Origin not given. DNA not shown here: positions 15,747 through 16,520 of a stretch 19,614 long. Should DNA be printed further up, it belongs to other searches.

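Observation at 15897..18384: Two-gene cargo operon in the psu-int hotspot: membrane-anchored small protein plus OLD-family ATPase-Toprim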

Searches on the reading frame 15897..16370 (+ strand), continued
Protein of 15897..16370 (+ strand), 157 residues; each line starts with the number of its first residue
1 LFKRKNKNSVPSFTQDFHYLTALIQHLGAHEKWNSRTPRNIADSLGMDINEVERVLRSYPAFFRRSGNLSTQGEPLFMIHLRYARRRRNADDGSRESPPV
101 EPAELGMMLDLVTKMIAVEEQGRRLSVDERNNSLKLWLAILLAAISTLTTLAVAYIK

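Call 63: search_dna_similar(query=window:15897-16367:+, collection=phages, mode=protein, max_rows=10)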
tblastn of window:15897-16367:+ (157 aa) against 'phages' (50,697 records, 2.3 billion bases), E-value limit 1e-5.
No match.

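Call 76: search_protein_families(library=phrogs, proteins=[window:15897-16367:+], max_evalue=0.01)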
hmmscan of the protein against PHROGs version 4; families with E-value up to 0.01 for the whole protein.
window:15897-16367:+ (157 aa): 0 families

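Call 78: search_protein_representatives(alignment_id=A1)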
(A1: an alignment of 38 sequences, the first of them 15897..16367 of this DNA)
Query: 38 sequences, 153 profile positions. Proteins with E-value up to 0.001 (for the whole library): 227; up to 1e-10: 155; up to 1e-30: 8. The best 150 are listed.
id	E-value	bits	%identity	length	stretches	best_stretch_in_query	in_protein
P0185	2.0e-57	209.6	-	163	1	3-153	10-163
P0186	3.7e-56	205.5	-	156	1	5-151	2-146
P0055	1.6e-44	167.7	-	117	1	3-89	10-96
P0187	1.7e-44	167.6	-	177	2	4-133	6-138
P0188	1.3e-41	158.3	-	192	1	4-151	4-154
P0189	2.5e-41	157.3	-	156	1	4-153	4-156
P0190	2.9e-36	140.9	-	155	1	5-149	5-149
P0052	4.7e-31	124.0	-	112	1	64-153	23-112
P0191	6.3e-30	120.3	-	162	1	6-151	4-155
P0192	1.2e-29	119.4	-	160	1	3-152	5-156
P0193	1.0e-28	116.4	-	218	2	4-71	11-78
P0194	1.0e-26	109.9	-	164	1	7-153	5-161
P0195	5.7e-26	107.5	-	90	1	3-71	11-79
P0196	1.3e-25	106.3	-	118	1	38-153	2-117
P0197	1.7e-24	102.6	-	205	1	3-152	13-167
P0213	1.0e-19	87.1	-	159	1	6-149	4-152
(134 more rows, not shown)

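Call 80: search_dna_similar(query=P0213, collection=plasmids, mode=protein, max_evalue=0.001, max_rows=20)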
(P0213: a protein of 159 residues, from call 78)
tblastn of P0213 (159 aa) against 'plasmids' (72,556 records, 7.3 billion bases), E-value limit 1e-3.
Records with a match: 16; places in all: 16; records where one place covers at least 80% of the query: 0.
Best place of each record, by identity: <60% 16.
By first word of the organism name: Enterobacter 10; Klebsiella 4; Vibrio 1; Escherichia 1.
By predicted mobility (MOB-suite, as given by PLSDB): conjugative 8; non-mobilizable 6; mobilizable 2.
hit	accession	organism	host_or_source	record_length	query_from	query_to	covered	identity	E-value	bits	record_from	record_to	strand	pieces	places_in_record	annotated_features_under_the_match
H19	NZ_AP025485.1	Vibrio echinoideorum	-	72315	7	125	75%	34.2%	4e-8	58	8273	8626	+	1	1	hypothetical protein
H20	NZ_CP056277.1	Klebsiella pneumoniae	culture,Wastewater effluent sample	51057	3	123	76%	30.3%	4e-7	55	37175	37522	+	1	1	hypothetical protein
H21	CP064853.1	Klebsiella pneumoniae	Homo sapiens,pure culture,blood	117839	3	123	76%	30.3%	4e-7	55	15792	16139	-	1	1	hypothetical protein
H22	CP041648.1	Klebsiella pneumoniae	Homo sapiens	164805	3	123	76%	30.3%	4e-7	55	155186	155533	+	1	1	hypothetical protein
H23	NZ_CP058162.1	Enterobacter hormaechei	culture,Wastewater effluent sample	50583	2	123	77%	29.3%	2e-6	53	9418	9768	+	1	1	hypothetical protein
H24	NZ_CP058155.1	Enterobacter hormaechei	culture,Freshwater sample from ...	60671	2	123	77%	29.3%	2e-6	53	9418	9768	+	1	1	hypothetical protein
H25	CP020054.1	Enterobacter cloacae complex sp.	-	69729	2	123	77%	29.3%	2e-6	53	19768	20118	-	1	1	hypothetical protein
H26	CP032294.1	Enterobacter cloacae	-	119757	2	123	77%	29.3%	2e-6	53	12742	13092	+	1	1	hypothetical protein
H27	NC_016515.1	Enterobacter ludwigii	-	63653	2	123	77%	29.3%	2e-6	53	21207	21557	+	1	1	hypothetical protein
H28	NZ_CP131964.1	Enterobacter ludwigii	Homo sapiens,urine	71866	2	123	77%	29.3%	2e-6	53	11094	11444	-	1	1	hypothetical protein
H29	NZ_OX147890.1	Enterobacter ludwigii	-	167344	2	123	77%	29.3%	2e-6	53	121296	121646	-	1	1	hypothetical protein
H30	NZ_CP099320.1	Enterobacter hormaechei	culture,Pooled soil sample collected ...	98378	2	123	77%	29.3%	3e-6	53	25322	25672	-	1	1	hypothetical protein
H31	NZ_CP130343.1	Enterobacter cloacae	Homo sapiens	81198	3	123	76%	29.5%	7e-7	55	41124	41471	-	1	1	hypothetical protein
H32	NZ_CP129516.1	Enterobacter asburiae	-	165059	3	123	76%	29.5%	2e-6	53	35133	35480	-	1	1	hypothetical protein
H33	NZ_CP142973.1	Klebsiella pneumoniae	cell culture,seawater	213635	2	123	77%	28.5%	5e-6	52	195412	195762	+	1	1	hypothetical protein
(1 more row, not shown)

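Call 81: search_dna_similar(query=P0213, collection=phages, mode=protein, max_evalue=0.001, max_rows=20)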
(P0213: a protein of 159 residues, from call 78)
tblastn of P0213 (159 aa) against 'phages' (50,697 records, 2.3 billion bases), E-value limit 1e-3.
No match.

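Call 83: find_homologous_proteins(query=A3, max_evalue=0.00001)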
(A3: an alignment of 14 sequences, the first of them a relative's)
Query A3 (14 sequences) (159 aa, profile of the alignment): 61 proteins with E <= 0.00001 among 6017 candidates.
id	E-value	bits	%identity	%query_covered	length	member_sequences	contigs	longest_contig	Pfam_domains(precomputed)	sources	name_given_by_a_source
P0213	2.0e-56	208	100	100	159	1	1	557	-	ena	-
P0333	8.0e-51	190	62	83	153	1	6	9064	-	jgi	jgi:hypothetical protein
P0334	1.4e-50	189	59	81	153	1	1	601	-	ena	-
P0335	3.1e-50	188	61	82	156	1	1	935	-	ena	-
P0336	2.7e-48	181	55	81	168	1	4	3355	-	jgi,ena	-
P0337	5.7e-48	180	58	81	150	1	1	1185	-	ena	-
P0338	2.4e-47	178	53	79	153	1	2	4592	-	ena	-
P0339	2.1e-46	175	50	74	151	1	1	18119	-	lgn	-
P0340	6.5e-46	174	47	74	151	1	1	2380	-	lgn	-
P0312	1.9e-45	172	42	94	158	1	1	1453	-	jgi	jgi:hypothetical protein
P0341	4.6e-44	168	48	74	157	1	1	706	-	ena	-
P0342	6.8e-44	167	49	74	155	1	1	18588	-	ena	-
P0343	7.4e-44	167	47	74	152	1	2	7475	-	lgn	-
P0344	1.5e-43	166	40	86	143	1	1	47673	-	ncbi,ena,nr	ncbi:MAG: hypothetical protein IID08_01220 [Candidatus Hydrogenedentes bacterium]|nr:hypothetical pr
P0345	2.9e-43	165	46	87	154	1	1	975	-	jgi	jgi:hypothetical protein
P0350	4.6e-42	161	43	75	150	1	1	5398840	-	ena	-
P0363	5.6e-37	145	32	89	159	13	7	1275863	-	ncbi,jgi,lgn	jgi:hypothetical protein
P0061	4.7e-36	142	32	80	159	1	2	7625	-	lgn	-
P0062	7.7e-34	135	31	89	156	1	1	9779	-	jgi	jgi:hypothetical protein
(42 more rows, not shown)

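Call 84: find_encoding_contigs(protein=P0363, flank=5000, max_places=4)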
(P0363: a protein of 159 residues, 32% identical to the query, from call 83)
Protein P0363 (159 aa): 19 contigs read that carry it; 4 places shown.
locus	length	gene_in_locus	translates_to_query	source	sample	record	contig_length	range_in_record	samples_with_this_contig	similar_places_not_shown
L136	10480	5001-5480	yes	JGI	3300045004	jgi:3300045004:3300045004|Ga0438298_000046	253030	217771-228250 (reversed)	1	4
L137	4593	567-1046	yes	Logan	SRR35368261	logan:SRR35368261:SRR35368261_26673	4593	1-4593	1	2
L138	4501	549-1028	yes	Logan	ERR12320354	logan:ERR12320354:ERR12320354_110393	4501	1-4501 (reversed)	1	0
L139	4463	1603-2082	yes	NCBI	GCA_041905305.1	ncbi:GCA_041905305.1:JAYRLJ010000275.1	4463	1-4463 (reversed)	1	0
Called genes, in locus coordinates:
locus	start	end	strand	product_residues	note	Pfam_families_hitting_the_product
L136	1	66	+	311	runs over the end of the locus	PF00753:Lactamase_B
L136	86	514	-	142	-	PF03061:4HBT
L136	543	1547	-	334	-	PF02881:SRP54_N, PF13401:AAA_22 (faint), PF13191:AAA_16 (weak), PF00448:SRP54, PF13604:AAA_30 (weak)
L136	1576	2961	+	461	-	PF00675:Peptidase_M16, PF05193:Peptidase_M16_C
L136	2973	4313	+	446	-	PF00675:Peptidase_M16, PF05193:Peptidase_M16_C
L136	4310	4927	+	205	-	PF03602:Cons_hypoth95, PF05175:MTS, PF13847:Methyltransf_31, PF08241:Methyltransf_11 (faint), PF13649:Methyltransf_25 (weak)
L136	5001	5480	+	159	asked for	-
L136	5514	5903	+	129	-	PF04343:DUF488, PF22751:DUF488-N3a, PF22752:DUF488-N3i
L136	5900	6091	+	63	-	-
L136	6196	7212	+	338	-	PF01734:Patatin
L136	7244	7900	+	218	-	PF01135:PCMT, PF01209:Ubie_methyltran, PF13489:Methyltransf_23, PF13847:Methyltransf_31, PF08241:Methyltransf_11, PF08242:Methyltransf_12, PF13649:Methyltransf_25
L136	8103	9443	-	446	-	PF09298:FAA_hydrolase_N, PF01557:FAA_hydrolase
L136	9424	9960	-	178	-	PF00903:Glyoxalase, PF13669:Glyoxalase_4 (faint)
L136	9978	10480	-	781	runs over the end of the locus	PF00067:p450, PF22290:DmmA-like_N, PF00111:Fer2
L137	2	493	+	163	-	?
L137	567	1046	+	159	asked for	-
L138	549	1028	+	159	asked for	-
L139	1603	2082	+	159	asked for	-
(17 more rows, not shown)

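Call 85: find_encoding_contigs(protein=P0350, flank=5000, max_places=2)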
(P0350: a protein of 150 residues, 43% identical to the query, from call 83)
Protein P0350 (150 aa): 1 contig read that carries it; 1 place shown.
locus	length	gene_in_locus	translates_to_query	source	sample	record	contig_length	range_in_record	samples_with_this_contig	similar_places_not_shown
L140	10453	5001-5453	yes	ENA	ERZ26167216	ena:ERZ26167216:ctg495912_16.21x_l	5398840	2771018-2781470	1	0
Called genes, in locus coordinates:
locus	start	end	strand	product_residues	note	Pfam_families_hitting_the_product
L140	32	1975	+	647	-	-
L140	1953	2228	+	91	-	-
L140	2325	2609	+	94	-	-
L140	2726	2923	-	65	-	-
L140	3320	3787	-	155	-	-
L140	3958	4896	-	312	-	-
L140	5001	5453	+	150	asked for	-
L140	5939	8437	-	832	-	PF25183:OMP_b-brl_4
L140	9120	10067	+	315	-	PF00005:ABC_tran, PF13175:AAA_15 (faint), PF13304:AAA_21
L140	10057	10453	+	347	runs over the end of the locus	PF12698:ABC2_membrane_3, PF01061:ABC2_membrane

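Call 86: find_encoding_contigs(protein=P0344, flank=5000, max_places=2)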
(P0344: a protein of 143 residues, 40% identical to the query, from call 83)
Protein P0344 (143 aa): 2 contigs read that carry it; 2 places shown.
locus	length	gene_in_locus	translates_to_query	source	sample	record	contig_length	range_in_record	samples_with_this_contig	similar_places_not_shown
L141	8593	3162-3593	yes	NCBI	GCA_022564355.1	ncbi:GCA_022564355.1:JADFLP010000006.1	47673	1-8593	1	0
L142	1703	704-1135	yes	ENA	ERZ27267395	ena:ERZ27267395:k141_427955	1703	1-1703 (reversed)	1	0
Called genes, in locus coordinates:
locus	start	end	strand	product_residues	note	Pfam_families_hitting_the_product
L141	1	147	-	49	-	?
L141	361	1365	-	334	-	PF11376:DUF3179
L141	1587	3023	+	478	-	PF06965:Na_H_antiport_1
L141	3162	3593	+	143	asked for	-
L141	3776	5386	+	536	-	PF00501:AMP-binding, PF13193:AMP-binding_C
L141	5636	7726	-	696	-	PF16655:PhoD_N, PF16656:Pur_ac_phosph_N (faint), PF09423:PhoD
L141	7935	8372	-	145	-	PF06725:3D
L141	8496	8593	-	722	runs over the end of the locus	PF00122:E1-E2_ATPase, PF00702:Hydrolase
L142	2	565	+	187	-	?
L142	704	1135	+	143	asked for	-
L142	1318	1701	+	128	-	?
